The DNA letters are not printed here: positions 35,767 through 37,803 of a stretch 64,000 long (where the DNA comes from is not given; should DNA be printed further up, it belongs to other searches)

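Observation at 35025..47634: Ten-gene accessory operon combining an AprAB-like flavo-FeS enzyme, HEAT protein, cysteine-depleted ferredoxin, NitT/TauT ABC importer, a 1306-aa NfnAB-like fusion and an LLM monooxygenase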

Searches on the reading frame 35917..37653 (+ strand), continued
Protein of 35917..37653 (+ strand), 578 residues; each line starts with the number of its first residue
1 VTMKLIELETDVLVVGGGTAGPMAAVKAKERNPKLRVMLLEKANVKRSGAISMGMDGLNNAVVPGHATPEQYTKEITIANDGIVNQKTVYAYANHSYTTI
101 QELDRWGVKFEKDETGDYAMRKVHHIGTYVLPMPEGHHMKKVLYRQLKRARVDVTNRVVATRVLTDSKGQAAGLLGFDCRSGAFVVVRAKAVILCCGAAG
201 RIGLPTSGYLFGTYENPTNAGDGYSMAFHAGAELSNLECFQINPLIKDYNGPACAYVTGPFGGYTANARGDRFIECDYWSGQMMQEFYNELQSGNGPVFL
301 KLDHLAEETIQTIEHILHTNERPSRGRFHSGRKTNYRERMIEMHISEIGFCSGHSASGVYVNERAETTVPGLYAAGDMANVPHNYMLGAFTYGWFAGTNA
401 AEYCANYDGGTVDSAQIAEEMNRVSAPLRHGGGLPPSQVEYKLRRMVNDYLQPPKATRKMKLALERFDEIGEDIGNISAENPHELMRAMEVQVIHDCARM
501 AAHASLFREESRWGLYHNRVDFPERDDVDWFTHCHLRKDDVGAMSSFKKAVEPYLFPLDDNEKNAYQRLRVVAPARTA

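Call 66: find_encoding_contigs(protein=P0132, flank=8000, max_places=3)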
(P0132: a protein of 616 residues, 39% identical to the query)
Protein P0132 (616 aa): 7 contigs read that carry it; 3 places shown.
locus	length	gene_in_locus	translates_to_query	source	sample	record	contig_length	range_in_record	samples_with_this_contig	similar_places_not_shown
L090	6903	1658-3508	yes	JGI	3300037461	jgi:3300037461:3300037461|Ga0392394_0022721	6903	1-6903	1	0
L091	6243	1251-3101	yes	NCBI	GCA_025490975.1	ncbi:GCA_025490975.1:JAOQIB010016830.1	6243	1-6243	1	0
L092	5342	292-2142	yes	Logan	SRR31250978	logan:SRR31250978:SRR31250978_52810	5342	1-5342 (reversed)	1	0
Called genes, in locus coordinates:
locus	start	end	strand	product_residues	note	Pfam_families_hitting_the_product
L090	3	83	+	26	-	?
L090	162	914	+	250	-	PF00106:adh_short, PF08659:KR, PF23441:SDR (weak), PF13561:adh_short_C2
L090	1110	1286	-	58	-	-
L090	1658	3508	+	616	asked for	PF00890:FAD_binding_2, PF01266:DAO (weak), PF01946:Thi4 (weak), PF03486:HI0933_like (faint), PF07992:Pyr_redox_2 (faint), PF02910:Succ_DH_flav_C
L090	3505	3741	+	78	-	PF14697:Fer4_21 (faint), PF25160:LdpA_Fe-S-bd (faint), PF13484:Fer4_16 (faint), PF13237:Fer4_10 (faint), PF00037:Fer4 (weak), PF12838:Fer4_7, PF13187:Fer4_9, PF00037:Fer4 (weak), +4 more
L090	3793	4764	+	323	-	PF03401:TctC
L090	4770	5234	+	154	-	PF07331:TctB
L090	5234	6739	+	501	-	PF01970:TctA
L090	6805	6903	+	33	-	?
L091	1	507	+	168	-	?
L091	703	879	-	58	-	-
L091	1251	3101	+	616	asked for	PF00890:FAD_binding_2, PF01266:DAO (weak), PF01946:Thi4 (weak), PF03486:HI0933_like (faint), PF07992:Pyr_redox_2 (faint), PF02910:Succ_DH_flav_C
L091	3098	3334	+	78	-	PF14697:Fer4_21 (faint), PF25160:LdpA_Fe-S-bd (faint), PF13484:Fer4_16 (faint), PF13237:Fer4_10 (faint), PF00037:Fer4 (weak), PF12838:Fer4_7, PF13187:Fer4_9, PF00037:Fer4 (weak), +4 more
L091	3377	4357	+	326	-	PF03401:TctC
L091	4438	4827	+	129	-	PF07331:TctB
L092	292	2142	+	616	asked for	PF00890:FAD_binding_2, PF01266:DAO (weak), PF01946:Thi4 (weak), PF03486:HI0933_like (faint), PF07992:Pyr_redox_2 (faint), PF02910:Succ_DH_flav_C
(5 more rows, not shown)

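Call 67: find_encoding_contigs(protein=P0121, flank=10000, max_places=3)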
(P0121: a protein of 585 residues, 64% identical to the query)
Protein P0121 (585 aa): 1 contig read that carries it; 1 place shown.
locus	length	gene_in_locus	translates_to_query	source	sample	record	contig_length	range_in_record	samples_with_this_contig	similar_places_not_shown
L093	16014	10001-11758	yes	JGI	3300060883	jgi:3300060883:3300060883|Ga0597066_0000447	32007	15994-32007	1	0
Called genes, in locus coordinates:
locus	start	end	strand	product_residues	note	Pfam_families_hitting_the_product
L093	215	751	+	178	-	PF09764:Nt_Gln_amidase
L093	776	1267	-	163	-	-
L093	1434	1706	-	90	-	-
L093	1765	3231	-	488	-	PF07396:Porin_O_P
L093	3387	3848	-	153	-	PF13577:SnoaL_4 (weak), PF00866:Ring_hydroxyl_B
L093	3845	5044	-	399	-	PF00355:Rieske, PF00848:Ring_hydroxyl_A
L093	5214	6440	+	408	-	PF13379:NMT1_2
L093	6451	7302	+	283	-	PF00528:BPD_transp_1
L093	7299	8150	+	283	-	PF00005:ABC_tran, PF13304:AAA_21 (faint)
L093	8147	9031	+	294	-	PF00528:BPD_transp_1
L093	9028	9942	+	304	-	PF00005:ABC_tran, PF13304:AAA_21 (faint)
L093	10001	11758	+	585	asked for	PF00890:FAD_binding_2, PF01266:DAO (faint), PF07992:Pyr_redox_2 (faint), PF02910:Succ_DH_flav_C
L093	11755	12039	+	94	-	PF00037:Fer4 (faint), PF12838:Fer4_7 (weak)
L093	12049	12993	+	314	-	-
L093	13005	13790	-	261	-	PF00528:BPD_transp_1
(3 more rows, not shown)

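Call 77: search_dna_similar(query=window:35917-37653:+, collection=plasmids, mode=protein, max_rows=40, rows=spread, max_evalue=1e-20)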
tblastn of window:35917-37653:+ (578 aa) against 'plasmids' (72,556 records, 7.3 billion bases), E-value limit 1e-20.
Records with a match: 73; places in all: 73; records where one place covers at least 80% of the query: 65.
Best place of each record, by identity: 60-80% 59; <60% 14.
By first word of the organism name: Paraburkholderia 8; Rhizobium 6; Sinorhizobium 5; Mesorhizobium 5; Burkholderia 4; Acinetobacter 4; Bradyrhizobium 4; Caballeronia 3; Acidithiobacillus 3; Ensifer 3; and 20 more.
By predicted mobility (MOB-suite, as given by PLSDB): non-mobilizable 46; conjugative 16; mobilizable 11.
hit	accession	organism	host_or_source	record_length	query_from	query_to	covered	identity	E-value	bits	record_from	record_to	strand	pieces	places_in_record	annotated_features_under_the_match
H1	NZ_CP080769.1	Cupriavidus pinatubonensis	genomic assembly,soil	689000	3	577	99%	77.0%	0e+0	942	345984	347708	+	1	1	fumarate reductase/succinate dehydrogenase flavoprotein subunit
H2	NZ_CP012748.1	Paraburkholderia caribensis MBA4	soil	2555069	2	571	99%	76.5%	0e+0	940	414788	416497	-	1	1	none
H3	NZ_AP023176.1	Paraburkholderia largidicola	Physopelta gutta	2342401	8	571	98%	77.1%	0e+0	939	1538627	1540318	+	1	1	none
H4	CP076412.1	Ralstonia wenshanensis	soil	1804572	3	571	98%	76.3%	0e+0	934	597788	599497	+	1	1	fumarate reductase/succinate dehydrogenase flavoprotein subunit | GntR family transcriptional regulator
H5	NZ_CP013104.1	Paraburkholderia caribensis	-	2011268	2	571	99%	76.1%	0e+0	936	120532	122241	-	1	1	none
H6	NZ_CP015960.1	Paraburkholderia caribensis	Mimosa,single cell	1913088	2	571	99%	76.0%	0e+0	933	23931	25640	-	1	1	none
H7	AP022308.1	Burkholderia sp. SFA1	-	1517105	2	574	99%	75.2%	0e+0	933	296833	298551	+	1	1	fumarate reductase/succinate dehydrogenase flavoprotein subunit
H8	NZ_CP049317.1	Caballeronia sp. SBC2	whole organism,soil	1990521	8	573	98%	76.1%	0e+0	911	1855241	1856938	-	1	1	none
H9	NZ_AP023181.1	Paraburkholderia sp. PGU19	Physopelta gutta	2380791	2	571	99%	75.4%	0e+0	929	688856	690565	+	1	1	none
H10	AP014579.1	Burkholderia sp. RPE67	Riptortus pedestris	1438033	2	574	99%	74.7%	0e+0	928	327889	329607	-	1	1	putative oxidoreductase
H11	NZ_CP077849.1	Acinetobacter baumannii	Homo sapiens,Rectal swab_P28_BU14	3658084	2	571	99%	73.0%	0e+0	919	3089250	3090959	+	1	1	none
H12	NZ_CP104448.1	Acinetobacter baumannii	Homo sapiens,sputum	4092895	2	571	99%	72.6%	0e+0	915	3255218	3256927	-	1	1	none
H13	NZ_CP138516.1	Variovorax paradoxus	Legume root,PacBio whole genome assembly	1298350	3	578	100%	71.4%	0e+0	889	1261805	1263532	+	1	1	none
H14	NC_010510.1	Methylobacterium radiotolerans JCM 2831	-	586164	8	574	98%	68.3%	0e+0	798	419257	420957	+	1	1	fumarate reductase/succinate dehydrogenase flavoprotein subunit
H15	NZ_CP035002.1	Rhizobium acidisoli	Phaseolus vulgaris,root nodule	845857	5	571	98%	68.0%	0e+0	811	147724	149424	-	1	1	fumarate reductase/succinate dehydrogenase flavoprotein subunit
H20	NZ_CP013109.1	Sinorhizobium americanum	Vachellia farnesiana,cell culture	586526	5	575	99%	67.0%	0e+0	803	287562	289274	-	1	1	fumarate reductase/succinate dehydrogenase flavoprotein subunit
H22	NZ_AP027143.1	Methylocystis iwaonis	-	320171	8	573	98%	67.5%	0e+0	808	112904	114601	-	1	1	fumarate reductase/succinate dehydrogenase flavoprotein subunit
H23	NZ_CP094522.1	Bradyrhizobium sp. ISRA437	Arachis hypogaea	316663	5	571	98%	67.3%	0e+0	804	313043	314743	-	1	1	fumarate reductase/succinate dehydrogenase flavoprotein subunit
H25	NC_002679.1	Mesorhizobium japonicum MAFF 303099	-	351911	5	571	98%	66.9%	0e+0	805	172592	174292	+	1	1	fumarate reductase/succinate dehydrogenase flavoprotein subunit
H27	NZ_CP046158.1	Leptolyngbya sp. BL0902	cell culture,open pond on an algae farm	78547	8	563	96%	63.3%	0e+0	751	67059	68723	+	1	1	fumarate reductase/succinate dehydrogenase flavoprotein subunit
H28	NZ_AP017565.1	Pseudanabaena sp. ABRG5-3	-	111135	8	559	96%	63.4%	0e+0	754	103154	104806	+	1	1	fumarate reductase/succinate dehydrogenase flavoprotein subunit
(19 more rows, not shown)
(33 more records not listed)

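Call 78: get_annotated_region(hit=H13, flank=9000)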
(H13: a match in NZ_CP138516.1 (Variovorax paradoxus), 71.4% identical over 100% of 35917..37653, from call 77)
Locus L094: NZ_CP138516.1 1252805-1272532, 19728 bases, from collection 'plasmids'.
description: Variovorax paradoxus strain 2u118 plasmid unnamed, complete sequence
organism: Variovorax paradoxus (NCBI taxid 34073)
taxonomy: Bacteria; Pseudomonadota; Betaproteobacteria; Burkholderiales; Comamonadaceae; Variovorax; Variovorax paradoxus
host: -; source: Legume root,PacBio whole genome assembly; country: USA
typing (MOB-suite, as given by PLSDB): non-mobilizable
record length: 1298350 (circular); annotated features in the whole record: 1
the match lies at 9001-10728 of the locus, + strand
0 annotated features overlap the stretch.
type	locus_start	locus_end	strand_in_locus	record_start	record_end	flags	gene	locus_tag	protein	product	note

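Call 81: get_annotated_region(hit=H27, flank=12000)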
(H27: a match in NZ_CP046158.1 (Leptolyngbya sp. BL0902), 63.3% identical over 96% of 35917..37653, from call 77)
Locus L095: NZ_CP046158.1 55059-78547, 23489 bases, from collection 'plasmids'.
description: Leptolyngbya sp. BL0902 plasmid unnamed3, complete sequence
organism: Leptolyngbya sp. BL0902 (NCBI taxid 1115757)
taxonomy: Bacteria; Cyanobacteriota; Cyanophyceae; Leptolyngbyales; Leptolyngbyaceae; Leptolyngbya; Leptolyngbya sp. BL0902
host: -; source: cell culture,open pond on an algae farm; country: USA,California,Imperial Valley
typing (MOB-suite, as given by PLSDB): non-mobilizable
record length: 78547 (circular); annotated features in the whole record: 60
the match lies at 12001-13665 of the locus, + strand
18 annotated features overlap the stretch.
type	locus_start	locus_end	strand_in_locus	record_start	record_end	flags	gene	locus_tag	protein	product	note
CDS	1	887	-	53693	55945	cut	-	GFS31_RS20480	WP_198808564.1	FUSC family protein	-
CDS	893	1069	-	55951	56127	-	-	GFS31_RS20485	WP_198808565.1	hypothetical protein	-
CDS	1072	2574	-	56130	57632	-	-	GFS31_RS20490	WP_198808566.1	NHLP bacteriocin system secretion protein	-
CDS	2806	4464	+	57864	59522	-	-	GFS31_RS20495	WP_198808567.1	TolC family protein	GO:0055085 - transmembrane transport [Evidence IEA]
CDS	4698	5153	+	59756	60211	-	-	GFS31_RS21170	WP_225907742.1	IS1 family transposase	-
CDS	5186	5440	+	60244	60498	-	-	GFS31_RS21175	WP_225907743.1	IS1 family transposase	GO:0006313 - DNA transposition [Evidence IEA]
CDS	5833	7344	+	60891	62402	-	-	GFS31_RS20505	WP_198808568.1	ABC transporter substrate-binding protein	-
CDS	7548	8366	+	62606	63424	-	-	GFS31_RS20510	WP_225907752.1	ABC transporter permease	-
CDS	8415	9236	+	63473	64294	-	-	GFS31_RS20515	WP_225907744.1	ABC transporter ATP-binding protein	GO:0006810 - transport [Evidence IEA]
CDS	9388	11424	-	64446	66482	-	-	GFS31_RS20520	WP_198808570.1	LysR substrate-binding domain-containing protein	-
CDS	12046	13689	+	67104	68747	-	-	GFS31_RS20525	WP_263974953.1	fumarate reductase/succinate dehydrogenase flavoprotein subunit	-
CDS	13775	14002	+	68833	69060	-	-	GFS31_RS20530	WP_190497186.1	ferredoxin family protein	-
CDS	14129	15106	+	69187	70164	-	-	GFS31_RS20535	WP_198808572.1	HEAT repeat domain-containing protein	-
CDS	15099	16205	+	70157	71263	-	-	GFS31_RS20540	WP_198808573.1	Mrp/NBP35 family ATP-binding protein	-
CDS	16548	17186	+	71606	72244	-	-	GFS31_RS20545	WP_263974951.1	sulfite exporter TauE/SafE family protein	GO:0006810 - transport [Evidence IEA]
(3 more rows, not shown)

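Call 82: get_annotated_region(hit=H28, flank=12000)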
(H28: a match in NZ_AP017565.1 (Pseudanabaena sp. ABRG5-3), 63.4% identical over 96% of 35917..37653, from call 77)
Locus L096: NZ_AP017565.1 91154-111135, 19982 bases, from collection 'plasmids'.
description: Pseudanabaena sp. ABRG5-3 plasmid ABRG53e, complete sequence
organism: Pseudanabaena sp. ABRG5-3 (NCBI taxid 685565)
taxonomy: Bacteria; Cyanobacteriota; Cyanophyceae; Pseudanabaenales; Pseudanabaenaceae; Pseudanabaena; Pseudanabaena sp. ABRG5-3
host: -; source: -; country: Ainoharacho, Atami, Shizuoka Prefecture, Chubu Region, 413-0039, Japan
typing (MOB-suite, as given by PLSDB): non-mobilizable
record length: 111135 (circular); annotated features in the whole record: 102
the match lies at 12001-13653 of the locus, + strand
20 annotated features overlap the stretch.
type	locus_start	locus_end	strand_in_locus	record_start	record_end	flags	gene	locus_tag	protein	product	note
CDS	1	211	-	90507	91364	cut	-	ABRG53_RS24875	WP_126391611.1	ABC transporter ATP-binding protein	-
CDS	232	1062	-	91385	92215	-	ntrB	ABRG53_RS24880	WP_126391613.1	nitrate ABC transporter permease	GO:0015706 - nitrate transmembrane transport [Evidence IEA]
CDS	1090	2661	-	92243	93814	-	-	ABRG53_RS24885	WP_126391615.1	CmpA/NrtA family ABC transporter substrate-binding protein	-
CDS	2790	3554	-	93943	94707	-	-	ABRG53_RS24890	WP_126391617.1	response regulator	GO:0000160 - phosphorelay signal transduction system [Evidence IEA]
CDS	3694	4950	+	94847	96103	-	-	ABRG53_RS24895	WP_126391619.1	PAS domain-containing sensor histidine kinase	-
CDS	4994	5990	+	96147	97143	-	-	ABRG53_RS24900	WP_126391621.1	IS1 family transposase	-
CDS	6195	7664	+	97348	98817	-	-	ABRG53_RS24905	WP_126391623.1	ABC transporter substrate-binding protein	-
CDS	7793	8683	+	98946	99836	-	-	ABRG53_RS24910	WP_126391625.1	ABC transporter permease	-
CDS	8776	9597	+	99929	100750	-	-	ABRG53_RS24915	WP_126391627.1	ABC transporter ATP-binding protein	GO:0006810 - transport [Evidence IEA]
CDS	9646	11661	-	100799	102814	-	-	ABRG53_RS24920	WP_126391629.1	LysR substrate-binding domain-containing protein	-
CDS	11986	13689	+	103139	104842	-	-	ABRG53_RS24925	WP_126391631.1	fumarate reductase/succinate dehydrogenase flavoprotein subunit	-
CDS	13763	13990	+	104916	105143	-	-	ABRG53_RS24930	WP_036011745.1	ferredoxin family protein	-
CDS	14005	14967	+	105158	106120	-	-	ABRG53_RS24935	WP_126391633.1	HEAT repeat domain-containing protein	-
CDS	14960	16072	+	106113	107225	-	-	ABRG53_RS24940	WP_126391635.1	Mrp/NBP35 family ATP-binding protein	-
CDS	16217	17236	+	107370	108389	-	-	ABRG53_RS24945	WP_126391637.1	YeiH family protein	-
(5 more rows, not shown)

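Call 83: get_annotated_region(hit=H25, flank=10000)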
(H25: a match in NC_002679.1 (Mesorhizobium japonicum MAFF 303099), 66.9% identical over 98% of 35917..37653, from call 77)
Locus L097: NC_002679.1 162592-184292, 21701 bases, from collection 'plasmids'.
description: Mesorhizobium japonicum MAFF 303099 plasmid pMLa, complete sequence
organism: Mesorhizobium japonicum MAFF 303099 (NCBI taxid 266835)
taxonomy: Bacteria; Pseudomonadota; Alphaproteobacteria; Hyphomicrobiales; Phyllobacteriaceae; Mesorhizobium; Mesorhizobium japonicum; Mesorhizobium japonicum MAFF 303099
host: -; source: -; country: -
typing (MOB-suite, as given by PLSDB): conjugative; relaxase MOBP,MOBP; mating-pair formation MPF_T
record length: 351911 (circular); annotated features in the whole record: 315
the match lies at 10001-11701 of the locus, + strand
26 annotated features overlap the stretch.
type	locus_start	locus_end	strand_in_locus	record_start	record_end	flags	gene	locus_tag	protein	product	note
CDS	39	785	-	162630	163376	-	-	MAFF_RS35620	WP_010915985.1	ABC transporter ATP-binding protein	-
CDS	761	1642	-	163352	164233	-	-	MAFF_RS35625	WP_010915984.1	ABC transporter permease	-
CDS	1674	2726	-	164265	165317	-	-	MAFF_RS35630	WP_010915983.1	ABC transporter substrate-binding protein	-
CDS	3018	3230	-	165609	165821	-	-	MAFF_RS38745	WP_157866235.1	hypothetical protein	-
CDS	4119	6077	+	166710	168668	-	-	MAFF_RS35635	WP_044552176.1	GGDEF domain-containing phosphodiesterase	-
CDS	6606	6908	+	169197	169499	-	-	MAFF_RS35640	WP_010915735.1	DUF982 domain-containing protein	-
CDS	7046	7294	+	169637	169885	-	-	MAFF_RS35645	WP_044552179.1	DUF982 domain-containing protein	-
CDS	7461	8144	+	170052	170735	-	-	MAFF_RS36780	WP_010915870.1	hypothetical protein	-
CDS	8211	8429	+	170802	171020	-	-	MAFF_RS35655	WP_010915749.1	type II toxin-antitoxin system Phd/YefM family antitoxin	-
CDS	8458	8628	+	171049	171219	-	-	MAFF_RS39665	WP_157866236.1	hypothetical protein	-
CDS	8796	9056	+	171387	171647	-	-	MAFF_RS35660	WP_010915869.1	type II toxin-antitoxin system ParD family antitoxin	-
CDS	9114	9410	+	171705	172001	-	-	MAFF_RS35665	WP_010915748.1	type II toxin-antitoxin system RelE/ParE family toxin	GO:0030541 - plasmid partitioning [Evidence IEA]; GO:0051290 - protein heterotetramerization [Evidence IEA]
CDS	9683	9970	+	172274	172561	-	-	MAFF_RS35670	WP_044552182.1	gamma-butyrobetaine hydroxylase-like domain-containing protein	-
CDS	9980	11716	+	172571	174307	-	-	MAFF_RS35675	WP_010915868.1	fumarate reductase/succinate dehydrogenase flavoprotein subunit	-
CDS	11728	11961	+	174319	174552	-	-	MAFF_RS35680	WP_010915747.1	ferredoxin family protein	-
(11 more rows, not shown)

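Call 84: get_annotated_region(hit=H14, flank=10000)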
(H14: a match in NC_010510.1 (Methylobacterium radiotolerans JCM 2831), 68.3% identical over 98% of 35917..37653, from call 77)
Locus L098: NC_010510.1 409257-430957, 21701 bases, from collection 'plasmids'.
description: Methylobacterium radiotolerans JCM 2831 plasmid pMRAD01, complete sequence
organism: Methylobacterium radiotolerans JCM 2831 (NCBI taxid 426355)
taxonomy: Bacteria; Pseudomonadota; Alphaproteobacteria; Hyphomicrobiales; Methylobacteriaceae; Methylobacterium; Methylobacterium radiotolerans; Methylobacterium radiotolerans JCM 2831
host: -; source: -; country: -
typing (MOB-suite, as given by PLSDB): non-mobilizable; mating-pair formation MPF_T
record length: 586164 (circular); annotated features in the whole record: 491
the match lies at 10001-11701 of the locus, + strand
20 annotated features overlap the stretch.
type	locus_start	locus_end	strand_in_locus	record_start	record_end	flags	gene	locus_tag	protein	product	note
CDS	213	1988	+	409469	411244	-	-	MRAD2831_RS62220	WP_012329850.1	P-loop NTPase fold protein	-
CDS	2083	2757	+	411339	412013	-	-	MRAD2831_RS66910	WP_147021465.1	hypothetical protein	-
CDS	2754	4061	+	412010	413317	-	qatC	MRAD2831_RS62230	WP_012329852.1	Qat anti-phage system QueC-like protein QatC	GO:0051607 - defense response to virus [Evidence IEA]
CDS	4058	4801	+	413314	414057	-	qatD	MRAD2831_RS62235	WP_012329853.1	Qat anti-phage system TatD family nuclease QatD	GO:0051607 - defense response to virus [Evidence IEA]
CDS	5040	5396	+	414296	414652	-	-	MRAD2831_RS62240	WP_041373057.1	hypothetical protein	-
CDS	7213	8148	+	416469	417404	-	-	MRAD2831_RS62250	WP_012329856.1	site-specific integrase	GO:0015074 - DNA integration [Evidence IEA]; GO:0006310 - DNA recombination [Evidence IEA]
CDS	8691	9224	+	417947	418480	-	-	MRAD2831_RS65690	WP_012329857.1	glyoxalase superfamily protein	GO:0046677 - response to antibiotic [Evidence IEA]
CDS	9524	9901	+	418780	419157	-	-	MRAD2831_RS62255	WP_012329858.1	DUF971 domain-containing protein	-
CDS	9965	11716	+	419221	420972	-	-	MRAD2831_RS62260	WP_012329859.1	fumarate reductase/succinate dehydrogenase flavoprotein subunit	-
CDS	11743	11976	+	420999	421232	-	-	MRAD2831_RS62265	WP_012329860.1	4Fe-4S dicluster domain-containing protein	-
CDS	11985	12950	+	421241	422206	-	-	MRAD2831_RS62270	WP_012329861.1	HEAT repeat domain-containing protein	-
CDS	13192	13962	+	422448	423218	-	-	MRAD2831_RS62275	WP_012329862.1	Crp/Fnr family transcriptional regulator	GO:0006355 - regulation of DNA-templated transcription [Evidence IEA]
CDS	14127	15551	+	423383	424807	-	-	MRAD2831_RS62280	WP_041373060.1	ABC transporter substrate-binding protein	-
CDS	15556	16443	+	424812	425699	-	-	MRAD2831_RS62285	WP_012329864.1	ABC transporter permease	-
CDS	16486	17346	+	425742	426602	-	-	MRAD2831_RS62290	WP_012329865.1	ABC transporter ATP-binding protein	GO:0006810 - transport [Evidence IEA]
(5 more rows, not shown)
